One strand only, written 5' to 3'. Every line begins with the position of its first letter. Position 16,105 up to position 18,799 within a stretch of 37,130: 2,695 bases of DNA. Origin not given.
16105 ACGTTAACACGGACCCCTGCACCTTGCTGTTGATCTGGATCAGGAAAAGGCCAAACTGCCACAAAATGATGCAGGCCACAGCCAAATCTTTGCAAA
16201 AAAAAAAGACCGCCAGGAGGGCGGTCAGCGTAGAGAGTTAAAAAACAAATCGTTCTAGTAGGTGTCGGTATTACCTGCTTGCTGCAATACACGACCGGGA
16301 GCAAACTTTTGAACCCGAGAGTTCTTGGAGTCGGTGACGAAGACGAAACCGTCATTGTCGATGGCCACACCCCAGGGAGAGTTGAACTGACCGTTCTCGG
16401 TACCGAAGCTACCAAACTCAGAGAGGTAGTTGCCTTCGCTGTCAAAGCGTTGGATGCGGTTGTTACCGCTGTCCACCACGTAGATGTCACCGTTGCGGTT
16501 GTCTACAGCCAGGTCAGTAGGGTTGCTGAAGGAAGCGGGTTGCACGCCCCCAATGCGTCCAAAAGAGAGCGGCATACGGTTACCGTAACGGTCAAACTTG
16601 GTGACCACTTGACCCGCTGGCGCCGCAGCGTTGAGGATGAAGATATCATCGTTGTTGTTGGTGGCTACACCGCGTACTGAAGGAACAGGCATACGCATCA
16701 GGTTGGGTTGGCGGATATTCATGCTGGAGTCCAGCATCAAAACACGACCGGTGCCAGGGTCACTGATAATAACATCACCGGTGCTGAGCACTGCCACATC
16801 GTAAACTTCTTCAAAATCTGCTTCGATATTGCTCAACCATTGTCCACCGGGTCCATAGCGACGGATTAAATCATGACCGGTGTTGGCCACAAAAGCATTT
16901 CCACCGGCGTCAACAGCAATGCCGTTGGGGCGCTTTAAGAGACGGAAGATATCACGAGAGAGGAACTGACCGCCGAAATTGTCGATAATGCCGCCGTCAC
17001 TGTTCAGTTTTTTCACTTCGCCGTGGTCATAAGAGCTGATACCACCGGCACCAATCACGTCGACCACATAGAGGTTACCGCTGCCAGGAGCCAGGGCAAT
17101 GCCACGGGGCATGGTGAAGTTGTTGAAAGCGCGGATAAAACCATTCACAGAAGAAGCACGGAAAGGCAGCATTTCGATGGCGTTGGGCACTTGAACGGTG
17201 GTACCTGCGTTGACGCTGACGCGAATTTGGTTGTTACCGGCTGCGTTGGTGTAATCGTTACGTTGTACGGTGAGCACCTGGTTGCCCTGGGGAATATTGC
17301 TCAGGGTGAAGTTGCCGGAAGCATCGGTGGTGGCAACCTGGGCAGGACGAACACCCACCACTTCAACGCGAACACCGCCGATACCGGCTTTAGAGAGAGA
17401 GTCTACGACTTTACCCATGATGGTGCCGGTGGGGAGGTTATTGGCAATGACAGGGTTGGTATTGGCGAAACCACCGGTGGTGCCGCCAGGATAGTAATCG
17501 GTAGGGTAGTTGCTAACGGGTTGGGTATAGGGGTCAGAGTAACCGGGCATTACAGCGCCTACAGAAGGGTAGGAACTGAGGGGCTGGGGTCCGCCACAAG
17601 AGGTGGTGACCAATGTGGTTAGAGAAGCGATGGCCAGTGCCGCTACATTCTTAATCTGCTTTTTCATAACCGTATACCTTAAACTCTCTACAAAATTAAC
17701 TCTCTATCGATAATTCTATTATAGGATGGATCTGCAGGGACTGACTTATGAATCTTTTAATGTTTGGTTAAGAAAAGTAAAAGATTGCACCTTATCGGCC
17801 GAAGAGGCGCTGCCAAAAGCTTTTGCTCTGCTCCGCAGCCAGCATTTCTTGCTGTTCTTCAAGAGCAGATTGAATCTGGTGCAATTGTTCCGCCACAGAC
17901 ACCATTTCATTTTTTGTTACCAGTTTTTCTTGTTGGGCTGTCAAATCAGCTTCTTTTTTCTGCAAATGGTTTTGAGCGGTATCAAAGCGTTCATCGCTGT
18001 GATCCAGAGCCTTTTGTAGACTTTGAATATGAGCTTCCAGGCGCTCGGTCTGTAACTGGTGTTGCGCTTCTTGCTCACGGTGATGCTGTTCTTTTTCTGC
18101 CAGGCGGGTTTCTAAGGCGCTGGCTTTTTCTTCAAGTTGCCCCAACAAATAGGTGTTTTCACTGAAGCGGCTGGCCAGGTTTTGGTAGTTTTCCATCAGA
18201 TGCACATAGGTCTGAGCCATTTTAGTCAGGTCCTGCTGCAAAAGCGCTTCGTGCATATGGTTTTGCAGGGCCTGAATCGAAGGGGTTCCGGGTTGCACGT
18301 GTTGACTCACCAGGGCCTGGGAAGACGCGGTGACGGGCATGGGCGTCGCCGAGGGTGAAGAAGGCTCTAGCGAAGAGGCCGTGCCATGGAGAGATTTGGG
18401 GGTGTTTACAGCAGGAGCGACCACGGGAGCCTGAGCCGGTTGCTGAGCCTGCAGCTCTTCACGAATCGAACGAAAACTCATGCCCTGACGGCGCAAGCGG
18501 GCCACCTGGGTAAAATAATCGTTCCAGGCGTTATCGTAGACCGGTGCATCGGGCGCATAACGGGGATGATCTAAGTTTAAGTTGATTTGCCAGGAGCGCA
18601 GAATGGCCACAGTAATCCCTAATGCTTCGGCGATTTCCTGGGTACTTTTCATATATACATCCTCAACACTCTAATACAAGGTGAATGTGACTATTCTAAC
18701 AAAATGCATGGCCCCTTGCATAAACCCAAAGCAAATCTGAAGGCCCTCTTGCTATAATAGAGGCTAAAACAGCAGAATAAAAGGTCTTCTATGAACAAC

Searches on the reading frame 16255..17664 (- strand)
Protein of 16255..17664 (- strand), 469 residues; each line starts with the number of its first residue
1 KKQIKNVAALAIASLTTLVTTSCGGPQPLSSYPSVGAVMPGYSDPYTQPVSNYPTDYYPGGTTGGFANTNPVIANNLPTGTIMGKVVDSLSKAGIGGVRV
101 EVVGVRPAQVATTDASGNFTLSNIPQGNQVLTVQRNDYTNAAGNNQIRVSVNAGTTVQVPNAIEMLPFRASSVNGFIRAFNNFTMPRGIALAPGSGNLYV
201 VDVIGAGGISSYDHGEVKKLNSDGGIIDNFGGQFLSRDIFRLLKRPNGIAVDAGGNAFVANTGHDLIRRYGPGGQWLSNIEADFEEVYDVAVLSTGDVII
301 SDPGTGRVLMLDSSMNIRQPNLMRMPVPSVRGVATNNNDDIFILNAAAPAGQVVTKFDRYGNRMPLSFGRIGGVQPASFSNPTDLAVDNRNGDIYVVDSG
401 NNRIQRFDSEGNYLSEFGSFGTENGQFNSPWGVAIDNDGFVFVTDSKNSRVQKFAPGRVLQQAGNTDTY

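Call 50: search_protein_families(library=pfam, proteins=[window:16255-17664:-], max_evalue=0.001)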
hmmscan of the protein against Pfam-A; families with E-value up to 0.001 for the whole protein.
window:16255-17664:- (469 aa): 5 families
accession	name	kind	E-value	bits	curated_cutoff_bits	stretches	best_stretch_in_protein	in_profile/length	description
PF01436.27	NHL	-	5.6e-31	105.5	20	2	427-454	1-28/28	NHL repeat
PF08450.18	SGL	-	1.8e-12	47.8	26.3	2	176-283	126-223/246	SMP-30/Gluconolactonase/LRE-like region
PF13620.12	CarboxypepD_reg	-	5.8e-10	39.8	32.3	1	81-159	1-79/82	Carboxypeptidase regulatory-like domain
PF13715.12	CarbopepD_reg_2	-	6.6e-08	32.9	32.2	1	82-147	1-64/88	CarboxypepD_reg-like domain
PF25021.1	TEN_NHL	-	5.6e-07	29.3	27.1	0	243-411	30-170/357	Teneurin NHL domain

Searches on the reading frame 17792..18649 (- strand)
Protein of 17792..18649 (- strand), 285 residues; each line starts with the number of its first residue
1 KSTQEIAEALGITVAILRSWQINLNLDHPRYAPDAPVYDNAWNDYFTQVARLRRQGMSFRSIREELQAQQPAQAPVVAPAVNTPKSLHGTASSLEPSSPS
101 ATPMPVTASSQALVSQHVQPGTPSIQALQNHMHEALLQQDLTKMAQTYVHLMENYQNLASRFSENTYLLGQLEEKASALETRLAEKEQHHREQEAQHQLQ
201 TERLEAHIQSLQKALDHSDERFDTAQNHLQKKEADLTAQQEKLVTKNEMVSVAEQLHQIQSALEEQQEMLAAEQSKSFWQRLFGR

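Call 64: search_protein_families(library=pfam, proteins=[window:17792-18649:-], max_evalue=0.001)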
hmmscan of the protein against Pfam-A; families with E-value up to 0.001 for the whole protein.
window:17792-18649:- (285 aa): 2 families
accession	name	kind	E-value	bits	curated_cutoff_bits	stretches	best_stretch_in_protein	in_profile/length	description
PF13411.12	MerR_1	-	0.00017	22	21.6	1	4-68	4-68/69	MerR HTH family regulatory protein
PF09762.14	CCDC93_CC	-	0.00054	19.5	30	1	127-273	82-226/429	CCDC93 coiled-coil domain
